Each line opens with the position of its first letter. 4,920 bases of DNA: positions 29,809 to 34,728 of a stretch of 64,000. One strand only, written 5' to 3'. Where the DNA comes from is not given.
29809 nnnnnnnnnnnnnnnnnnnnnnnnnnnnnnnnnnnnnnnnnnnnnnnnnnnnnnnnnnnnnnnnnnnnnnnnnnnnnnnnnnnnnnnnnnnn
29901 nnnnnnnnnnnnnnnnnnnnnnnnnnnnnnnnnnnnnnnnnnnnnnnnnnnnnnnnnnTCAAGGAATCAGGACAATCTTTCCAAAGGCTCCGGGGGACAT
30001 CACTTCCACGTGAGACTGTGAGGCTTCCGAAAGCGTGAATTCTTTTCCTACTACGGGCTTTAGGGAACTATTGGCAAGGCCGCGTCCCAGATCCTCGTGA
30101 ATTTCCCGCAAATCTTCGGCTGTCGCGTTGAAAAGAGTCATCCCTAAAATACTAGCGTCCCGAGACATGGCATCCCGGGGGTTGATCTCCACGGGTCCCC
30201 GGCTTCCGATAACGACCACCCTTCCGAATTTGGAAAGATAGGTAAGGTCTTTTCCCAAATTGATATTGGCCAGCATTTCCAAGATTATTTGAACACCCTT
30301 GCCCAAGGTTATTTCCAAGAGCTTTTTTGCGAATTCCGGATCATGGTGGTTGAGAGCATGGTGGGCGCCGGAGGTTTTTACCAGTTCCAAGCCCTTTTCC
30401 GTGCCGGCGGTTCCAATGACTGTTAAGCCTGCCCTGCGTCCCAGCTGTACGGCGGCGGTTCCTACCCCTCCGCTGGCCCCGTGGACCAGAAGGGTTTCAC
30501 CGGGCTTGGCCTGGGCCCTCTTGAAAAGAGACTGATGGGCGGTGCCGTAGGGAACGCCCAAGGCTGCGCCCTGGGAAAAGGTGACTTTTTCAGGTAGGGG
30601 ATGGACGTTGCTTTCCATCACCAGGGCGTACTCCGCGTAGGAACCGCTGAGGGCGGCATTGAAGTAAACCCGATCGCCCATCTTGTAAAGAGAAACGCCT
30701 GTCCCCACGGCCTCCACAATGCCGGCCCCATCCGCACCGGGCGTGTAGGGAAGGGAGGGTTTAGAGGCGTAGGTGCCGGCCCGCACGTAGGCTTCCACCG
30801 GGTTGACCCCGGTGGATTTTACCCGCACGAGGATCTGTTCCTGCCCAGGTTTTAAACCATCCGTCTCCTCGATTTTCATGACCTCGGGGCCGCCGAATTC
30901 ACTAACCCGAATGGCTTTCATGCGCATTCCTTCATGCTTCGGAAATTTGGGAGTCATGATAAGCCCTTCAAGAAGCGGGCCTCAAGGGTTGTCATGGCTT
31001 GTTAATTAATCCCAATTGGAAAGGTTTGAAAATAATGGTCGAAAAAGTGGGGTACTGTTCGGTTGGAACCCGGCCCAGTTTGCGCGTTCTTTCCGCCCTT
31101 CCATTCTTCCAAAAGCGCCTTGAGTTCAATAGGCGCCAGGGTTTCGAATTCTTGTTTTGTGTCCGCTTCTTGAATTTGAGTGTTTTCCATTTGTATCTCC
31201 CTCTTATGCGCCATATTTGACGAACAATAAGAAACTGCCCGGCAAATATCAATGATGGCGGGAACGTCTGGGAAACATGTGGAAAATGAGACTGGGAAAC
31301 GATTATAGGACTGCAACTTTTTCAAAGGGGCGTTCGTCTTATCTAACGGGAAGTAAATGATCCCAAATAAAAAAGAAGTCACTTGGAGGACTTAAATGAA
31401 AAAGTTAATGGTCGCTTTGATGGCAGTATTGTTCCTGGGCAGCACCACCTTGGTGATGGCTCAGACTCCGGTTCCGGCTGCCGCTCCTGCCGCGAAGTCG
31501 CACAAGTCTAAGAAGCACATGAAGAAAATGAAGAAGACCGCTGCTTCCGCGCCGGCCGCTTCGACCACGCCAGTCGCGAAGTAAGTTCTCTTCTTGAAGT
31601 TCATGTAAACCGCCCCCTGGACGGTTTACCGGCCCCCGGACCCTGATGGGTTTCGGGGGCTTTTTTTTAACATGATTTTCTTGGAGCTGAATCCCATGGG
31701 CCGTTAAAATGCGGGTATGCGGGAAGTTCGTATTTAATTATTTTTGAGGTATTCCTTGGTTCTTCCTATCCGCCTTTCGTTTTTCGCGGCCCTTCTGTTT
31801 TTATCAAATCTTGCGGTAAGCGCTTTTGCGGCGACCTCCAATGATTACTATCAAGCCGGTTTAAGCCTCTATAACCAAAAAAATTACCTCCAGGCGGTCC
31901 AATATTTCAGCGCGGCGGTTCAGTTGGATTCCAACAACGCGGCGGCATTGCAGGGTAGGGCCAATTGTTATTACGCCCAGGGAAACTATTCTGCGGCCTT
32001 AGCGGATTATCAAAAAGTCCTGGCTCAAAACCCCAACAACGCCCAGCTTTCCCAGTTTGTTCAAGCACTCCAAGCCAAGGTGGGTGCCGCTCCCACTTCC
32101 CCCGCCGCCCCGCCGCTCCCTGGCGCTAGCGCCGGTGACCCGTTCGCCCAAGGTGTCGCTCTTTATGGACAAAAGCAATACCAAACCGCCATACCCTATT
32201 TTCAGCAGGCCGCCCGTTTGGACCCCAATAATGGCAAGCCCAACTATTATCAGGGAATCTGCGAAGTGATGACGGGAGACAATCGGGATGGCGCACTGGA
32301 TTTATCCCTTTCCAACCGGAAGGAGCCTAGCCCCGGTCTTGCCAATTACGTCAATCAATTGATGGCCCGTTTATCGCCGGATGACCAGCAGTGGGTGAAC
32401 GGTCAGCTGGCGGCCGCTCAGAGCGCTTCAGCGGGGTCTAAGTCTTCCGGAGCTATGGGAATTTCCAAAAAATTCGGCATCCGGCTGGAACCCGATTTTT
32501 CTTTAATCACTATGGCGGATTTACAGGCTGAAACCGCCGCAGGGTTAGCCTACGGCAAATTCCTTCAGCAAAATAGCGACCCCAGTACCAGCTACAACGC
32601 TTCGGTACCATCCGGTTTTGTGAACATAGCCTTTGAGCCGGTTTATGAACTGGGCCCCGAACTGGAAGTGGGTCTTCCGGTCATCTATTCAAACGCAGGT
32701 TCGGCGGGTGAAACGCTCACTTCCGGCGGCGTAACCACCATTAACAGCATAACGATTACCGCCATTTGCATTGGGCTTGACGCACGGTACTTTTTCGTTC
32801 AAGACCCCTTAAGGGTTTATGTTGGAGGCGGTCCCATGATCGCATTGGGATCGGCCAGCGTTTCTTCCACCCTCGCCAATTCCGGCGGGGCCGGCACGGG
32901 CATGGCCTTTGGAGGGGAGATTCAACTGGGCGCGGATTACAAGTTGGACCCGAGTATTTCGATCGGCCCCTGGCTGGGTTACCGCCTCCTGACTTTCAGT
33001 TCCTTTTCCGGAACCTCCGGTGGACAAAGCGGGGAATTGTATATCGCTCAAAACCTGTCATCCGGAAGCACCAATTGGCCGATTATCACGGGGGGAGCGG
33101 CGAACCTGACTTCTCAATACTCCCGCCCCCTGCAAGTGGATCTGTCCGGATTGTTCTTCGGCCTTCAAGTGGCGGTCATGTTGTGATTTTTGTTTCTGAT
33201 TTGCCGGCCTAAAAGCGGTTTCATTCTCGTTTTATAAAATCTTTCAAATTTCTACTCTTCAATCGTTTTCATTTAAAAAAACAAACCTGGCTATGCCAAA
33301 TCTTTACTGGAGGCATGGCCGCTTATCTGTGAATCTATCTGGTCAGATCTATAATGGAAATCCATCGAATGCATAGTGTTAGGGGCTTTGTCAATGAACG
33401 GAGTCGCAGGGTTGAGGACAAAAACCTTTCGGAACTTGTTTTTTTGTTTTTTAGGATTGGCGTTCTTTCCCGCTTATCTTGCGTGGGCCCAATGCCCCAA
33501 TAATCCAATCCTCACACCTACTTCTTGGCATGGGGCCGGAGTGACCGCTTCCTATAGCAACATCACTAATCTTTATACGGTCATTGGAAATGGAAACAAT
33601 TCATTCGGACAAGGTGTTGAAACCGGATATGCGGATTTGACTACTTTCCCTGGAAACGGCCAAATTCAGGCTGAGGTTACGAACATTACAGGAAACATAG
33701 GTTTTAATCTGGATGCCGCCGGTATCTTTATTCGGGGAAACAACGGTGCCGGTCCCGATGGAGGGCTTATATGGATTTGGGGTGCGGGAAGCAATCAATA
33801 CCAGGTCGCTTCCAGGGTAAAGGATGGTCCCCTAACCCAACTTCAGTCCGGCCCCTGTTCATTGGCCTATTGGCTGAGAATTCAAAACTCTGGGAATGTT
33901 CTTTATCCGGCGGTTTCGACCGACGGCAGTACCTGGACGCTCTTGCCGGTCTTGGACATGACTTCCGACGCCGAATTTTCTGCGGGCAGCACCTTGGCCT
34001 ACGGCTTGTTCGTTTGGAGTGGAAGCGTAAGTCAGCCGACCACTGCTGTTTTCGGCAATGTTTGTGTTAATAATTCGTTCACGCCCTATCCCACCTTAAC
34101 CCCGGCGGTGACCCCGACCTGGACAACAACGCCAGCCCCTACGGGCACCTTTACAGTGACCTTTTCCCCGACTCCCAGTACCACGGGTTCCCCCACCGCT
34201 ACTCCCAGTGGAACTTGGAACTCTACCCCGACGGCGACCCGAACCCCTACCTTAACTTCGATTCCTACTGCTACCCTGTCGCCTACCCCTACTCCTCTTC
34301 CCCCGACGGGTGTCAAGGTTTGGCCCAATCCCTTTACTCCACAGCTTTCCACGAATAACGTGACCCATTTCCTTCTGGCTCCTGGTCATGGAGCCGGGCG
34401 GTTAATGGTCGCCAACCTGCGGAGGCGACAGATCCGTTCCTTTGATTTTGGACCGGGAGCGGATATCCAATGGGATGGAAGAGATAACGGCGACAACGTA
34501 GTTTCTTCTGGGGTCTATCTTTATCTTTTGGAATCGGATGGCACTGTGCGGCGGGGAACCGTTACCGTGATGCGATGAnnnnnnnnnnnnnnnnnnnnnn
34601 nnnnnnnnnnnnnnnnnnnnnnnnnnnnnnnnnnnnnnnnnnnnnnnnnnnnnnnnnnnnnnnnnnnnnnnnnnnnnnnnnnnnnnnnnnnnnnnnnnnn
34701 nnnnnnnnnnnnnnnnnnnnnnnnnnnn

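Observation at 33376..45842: Candidate dedicated surface-protein export/processing locus: cargo, PorV-like barrel-TPR fusion, two-component system, giant adhesin, M16 peptidase pair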

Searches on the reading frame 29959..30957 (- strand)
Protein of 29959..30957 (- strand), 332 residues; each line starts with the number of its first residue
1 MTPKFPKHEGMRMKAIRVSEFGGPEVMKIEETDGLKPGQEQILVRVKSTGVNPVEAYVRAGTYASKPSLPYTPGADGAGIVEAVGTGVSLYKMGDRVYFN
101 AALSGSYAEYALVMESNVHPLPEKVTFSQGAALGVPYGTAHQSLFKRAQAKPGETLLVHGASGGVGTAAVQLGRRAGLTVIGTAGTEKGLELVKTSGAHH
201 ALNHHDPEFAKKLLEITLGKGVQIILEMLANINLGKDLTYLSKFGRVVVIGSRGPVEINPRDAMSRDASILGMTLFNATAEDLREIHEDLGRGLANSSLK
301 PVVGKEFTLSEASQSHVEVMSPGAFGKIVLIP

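Call 7: search_protein_families(library=pfam, proteins=[window:29959-30957:-], max_evalue=0.0001)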
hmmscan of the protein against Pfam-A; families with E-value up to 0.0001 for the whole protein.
window:29959-30957:- (332 aa): 3 families
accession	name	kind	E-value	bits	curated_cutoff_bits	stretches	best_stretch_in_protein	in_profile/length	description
PF00107.32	ADH_zinc_N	-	2.5e-22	79.6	31.8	1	164-285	1-122/129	Zinc-binding dehydrogenase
PF08240.17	ADH_N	-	1.5e-17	64.1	23.5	1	39-123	2-104/104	Alcohol dehydrogenase GroES-like domain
PF13602.12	ADH_zinc_N_2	-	2.1e-13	51.8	27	1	197-330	2-134/134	Zinc-binding dehydrogenase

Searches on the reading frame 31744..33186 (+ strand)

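Call 7: search_protein_families(library=pfam, proteins=[window:31744-33186:+], max_evalue=0.0001)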
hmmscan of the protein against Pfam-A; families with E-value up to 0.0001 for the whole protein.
window:31744-33186:+ (480 aa): 11 families
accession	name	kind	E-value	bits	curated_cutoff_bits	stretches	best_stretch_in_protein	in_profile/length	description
PF07719.23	TPR_2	-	2.4e-20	71.3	27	2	66-99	1-34/34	Tetratricopeptide repeat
PF00515.34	TPR_1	-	6.5e-20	70.5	27.8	2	66-99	1-34/34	Tetratricopeptide repeat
PF14559.12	TPR_19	-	7.9e-14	52.2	25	1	45-107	4-66/68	Tetratricopeptide repeat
PF13432.12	TPR_16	-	3.6e-13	50.1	32.7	1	36-100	1-65/65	Tetratricopeptide repeat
PF13181.12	TPR_8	-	9.8e-11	41.4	25.7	0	35-65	4-34/34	Tetratricopeptide repeat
PF13414.12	TPR_11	-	1.8e-09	37.6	26.8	1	74-101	2-29/42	TPR repeat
PF13428.12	TPR_14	-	3.6e-09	36.8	23.5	0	67-102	2-37/44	Tetratricopeptide repeat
PF13371.12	TPR_9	-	5.3e-09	36.4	35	1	43-104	6-67/73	Tetratricopeptide repeat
PF13424.12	TPR_12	-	2.4e-08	34.5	30.1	1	36-94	7-73/77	Tetratricopeptide repeat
PF13174.12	TPR_6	-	3.1e-08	34.2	26.3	0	68-98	2-32/33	Tetratricopeptide repeat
PF12895.13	ANAPC3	-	5.3e-06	27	27.2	0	18-88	9-78/82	Anaphase-promoting complex, cyclosome, subunit 3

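Call 43: search_protein_families(library=ncbifam, proteins=[window:31744-33186:+], max_evalue=0.001)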
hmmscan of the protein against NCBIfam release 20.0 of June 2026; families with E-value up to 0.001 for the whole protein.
window:31744-33186:+ (480 aa): 17 families
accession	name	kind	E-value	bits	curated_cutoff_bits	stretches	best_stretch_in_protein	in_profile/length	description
TIGR02917.1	PEP_TPR_lipo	equivalog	2.3e-13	49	312.2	1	38-195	267-428/899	XrtA/PEP-CTERM system TPR-repeat protein PrsT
TIGR02552.1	LcrH_SycD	equivalog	3.3e-12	46.3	104.8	2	137-188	59-110/136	SycD/LcrH family type III secretion system chaperone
NF040959.1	MamA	equivalog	4e-10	39.5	200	1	31-102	70-141/204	magnetosome protein MamA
NF047371.1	FlcA_CTERM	equivalog_domain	1.6e-07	30.2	300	1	24-95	465-536/646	periplasmic flagellar collar protein FlcA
NF002725.1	PRK02603.1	equivalog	2.1e-06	27.9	143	1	27-110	30-116/173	photosystem I assembly protein Ycf3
TIGR02521.1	type_IV_pilW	equivalog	3.4e-06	26.8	154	1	30-100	133-203/234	type IV pilus biogenesis/stability protein PilW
TIGR04510.1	mod_pep_cyc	subfamily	5.6e-06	25.1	400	0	35-96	401-462/814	putative peptide modification system cyclase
NF011886.0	PRK15359.1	equivalog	3.2e-05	23.7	146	0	143-181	71-109/144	type III secretion system chaperone protein SscB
NF047507.1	TPR_BatC_Lepto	exception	7.3e-05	22.3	175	0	37-101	29-93/214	TPR repeat-containing protein BatC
NF033758.1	gliding_GltE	equivalog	0.00011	21.4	225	0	40-103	265-327/411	adventurous gliding motility TPR repeat lipoprotein GltE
NF053607.1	CHU_0125_OmpA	equivalog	0.00015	20.4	620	0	69-105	22-58/639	CHU_0125 family OmpA-like outer membrane integrity protein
TIGR00990.1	3a0801s09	subfamily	0.00045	19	757.25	0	42-99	375-432/615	mitochondrial import receptor subunit TOM70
TIGR02795.1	tol_pal_ybgF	equivalog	0.0006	20.4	90.1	0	31-101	38-111/119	tol-pal system protein YbgF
TIGR03939.1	PGA_TPR_OMP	equivalog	0.00064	18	366.65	0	32-117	118-205/800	poly-beta-1,6 N-acetyl-D-glucosamine export porin PgaA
NF033920.0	C39_PA2778_fam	equivalog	0.00066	19.2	150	0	29-113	153-237/255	PA2778 family cysteine peptidase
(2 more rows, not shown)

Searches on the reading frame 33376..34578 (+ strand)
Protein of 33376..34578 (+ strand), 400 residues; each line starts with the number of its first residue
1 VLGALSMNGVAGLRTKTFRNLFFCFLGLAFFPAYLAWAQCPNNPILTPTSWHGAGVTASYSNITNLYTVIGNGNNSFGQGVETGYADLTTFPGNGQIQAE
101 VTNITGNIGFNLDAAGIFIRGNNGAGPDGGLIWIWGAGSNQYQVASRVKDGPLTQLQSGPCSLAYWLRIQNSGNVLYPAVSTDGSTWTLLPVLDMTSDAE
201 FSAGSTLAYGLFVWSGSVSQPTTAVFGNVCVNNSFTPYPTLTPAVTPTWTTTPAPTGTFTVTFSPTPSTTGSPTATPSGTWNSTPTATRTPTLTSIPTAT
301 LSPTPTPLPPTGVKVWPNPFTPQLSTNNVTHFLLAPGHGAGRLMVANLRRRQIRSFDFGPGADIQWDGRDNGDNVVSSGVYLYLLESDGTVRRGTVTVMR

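Call 4: search_protein_families(library=pfam, proteins=[window:33376-34578:+], max_evalue=0.01)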
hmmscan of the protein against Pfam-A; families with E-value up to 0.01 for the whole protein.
window:33376-34578:+ (400 aa): 0 families

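Call 5: search_protein_families(library=ncbifam, proteins=[window:33376-34578:+], max_evalue=0.1)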
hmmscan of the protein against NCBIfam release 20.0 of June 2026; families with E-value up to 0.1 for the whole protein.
window:33376-34578:+ (400 aa): 0 families

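Call 39: search_protein_families(library=pfam, proteins=[window:33376-34578:+], max_evalue=0.05)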
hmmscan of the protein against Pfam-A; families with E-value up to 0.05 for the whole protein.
window:33376-34578:+ (400 aa): 3 families
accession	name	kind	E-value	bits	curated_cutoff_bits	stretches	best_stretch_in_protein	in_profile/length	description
PF07081.18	DUF1349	-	0.01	16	32.4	1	147-205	99-157/179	Protein of unknown function (DUF1349)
PF13585.12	CHU_C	-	0.039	14.5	27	0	364-388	49-73/86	CHU_C Type IX secretion signal domain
PF13860.13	FlgD_ig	-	0.044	14.2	27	0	363-383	51-71/79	FlgD Ig-like domain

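Call 77: predict_structure(protein=window:33376-34575:+)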
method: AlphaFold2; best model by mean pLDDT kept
length: 400 residues; sequences in the alignment: 1
mean_pLDDT: 33.7   pTM: 0.20
mean pLDDT of the five models: 33.7, 29.3, 29.2, 27.5, 26.2
residues with pLDDT >= 90: 0; 70-90: 8; 50-70: 21; < 50: 371
segments of 3 or more residues with pLDDT < 50: 1-6, 35-342, 344-400
pLDDT, mean of each block of 10 residues (from residue 1): 47 60 72 47 28 22 24 27 31 33 33 36 32 33 29 27 28 29 32 28 28 26 25 24 27 30 28 31 30 30 31 26 30 35 44 43 42 39 43 40
secondary structure, 60 per line:
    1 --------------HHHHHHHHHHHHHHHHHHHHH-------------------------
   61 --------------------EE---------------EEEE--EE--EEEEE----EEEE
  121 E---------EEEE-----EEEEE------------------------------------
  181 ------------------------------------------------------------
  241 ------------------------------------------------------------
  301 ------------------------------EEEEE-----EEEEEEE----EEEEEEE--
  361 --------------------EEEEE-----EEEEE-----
elements in order: H15-35 E98-101 E108-112 E117-121 E131-134 E140-144 E331-335 E341-347 E352-358 E381-385 E391-395

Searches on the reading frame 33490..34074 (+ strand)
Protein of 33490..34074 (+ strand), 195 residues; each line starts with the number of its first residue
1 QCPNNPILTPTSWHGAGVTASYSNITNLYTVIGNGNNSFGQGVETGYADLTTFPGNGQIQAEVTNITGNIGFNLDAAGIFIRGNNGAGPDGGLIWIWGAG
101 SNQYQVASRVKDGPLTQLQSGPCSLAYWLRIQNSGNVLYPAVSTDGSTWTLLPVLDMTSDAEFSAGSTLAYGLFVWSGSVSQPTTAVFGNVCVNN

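Call 81: search_solved_structures(query=A7, max_evalue=10, show_alignments=1)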
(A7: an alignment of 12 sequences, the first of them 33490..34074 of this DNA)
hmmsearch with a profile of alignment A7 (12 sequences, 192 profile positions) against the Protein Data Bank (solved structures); distinct sequences matched with E-value up to 10: 2.
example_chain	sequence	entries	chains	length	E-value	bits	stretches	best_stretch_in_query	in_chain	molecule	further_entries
9nri_BH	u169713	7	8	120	0.75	12.6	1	30-90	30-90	Large ribosomal subunit protein eL8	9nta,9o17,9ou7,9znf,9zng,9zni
9i1w_Ll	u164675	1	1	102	1.8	11.4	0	109-137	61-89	Ribosomal protein eL39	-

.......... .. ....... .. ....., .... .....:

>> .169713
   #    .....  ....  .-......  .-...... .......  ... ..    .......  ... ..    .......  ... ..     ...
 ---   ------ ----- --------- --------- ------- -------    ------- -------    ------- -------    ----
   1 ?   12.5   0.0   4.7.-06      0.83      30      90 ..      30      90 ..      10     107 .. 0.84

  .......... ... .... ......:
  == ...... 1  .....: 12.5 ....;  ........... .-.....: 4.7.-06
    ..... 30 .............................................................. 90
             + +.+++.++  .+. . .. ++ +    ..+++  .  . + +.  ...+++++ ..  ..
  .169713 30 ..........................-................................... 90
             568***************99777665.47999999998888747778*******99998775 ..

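Call 82: search_protein_families(library=pfam, alignment_id=A7, max_evalue=0.1)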
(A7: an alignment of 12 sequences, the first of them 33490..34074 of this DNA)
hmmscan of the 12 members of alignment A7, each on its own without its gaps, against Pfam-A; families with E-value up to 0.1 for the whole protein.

A. member 1, window:33490-34074:+ (195 aa): 1 family
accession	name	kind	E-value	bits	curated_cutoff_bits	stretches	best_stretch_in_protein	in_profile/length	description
PF07081.18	DUF1349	-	0.002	18.3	32.4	1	107-168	97-158/179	Protein of unknown function (DUF1349)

B. families by the number of members that match (of 12 scanned): 4 families
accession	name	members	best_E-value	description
PF07081.18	DUF1349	6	0.002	Protein of unknown function (DUF1349)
PF07676.18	PD40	1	0.025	WD40-like Beta Propeller Repeat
PF21253.3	Mann_GBD_bact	1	0.037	Mannanase, galactose-binding domain-like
PF13583.11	Reprolysin_4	1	0.067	Metallo-peptidase family M12B Reprolysin-like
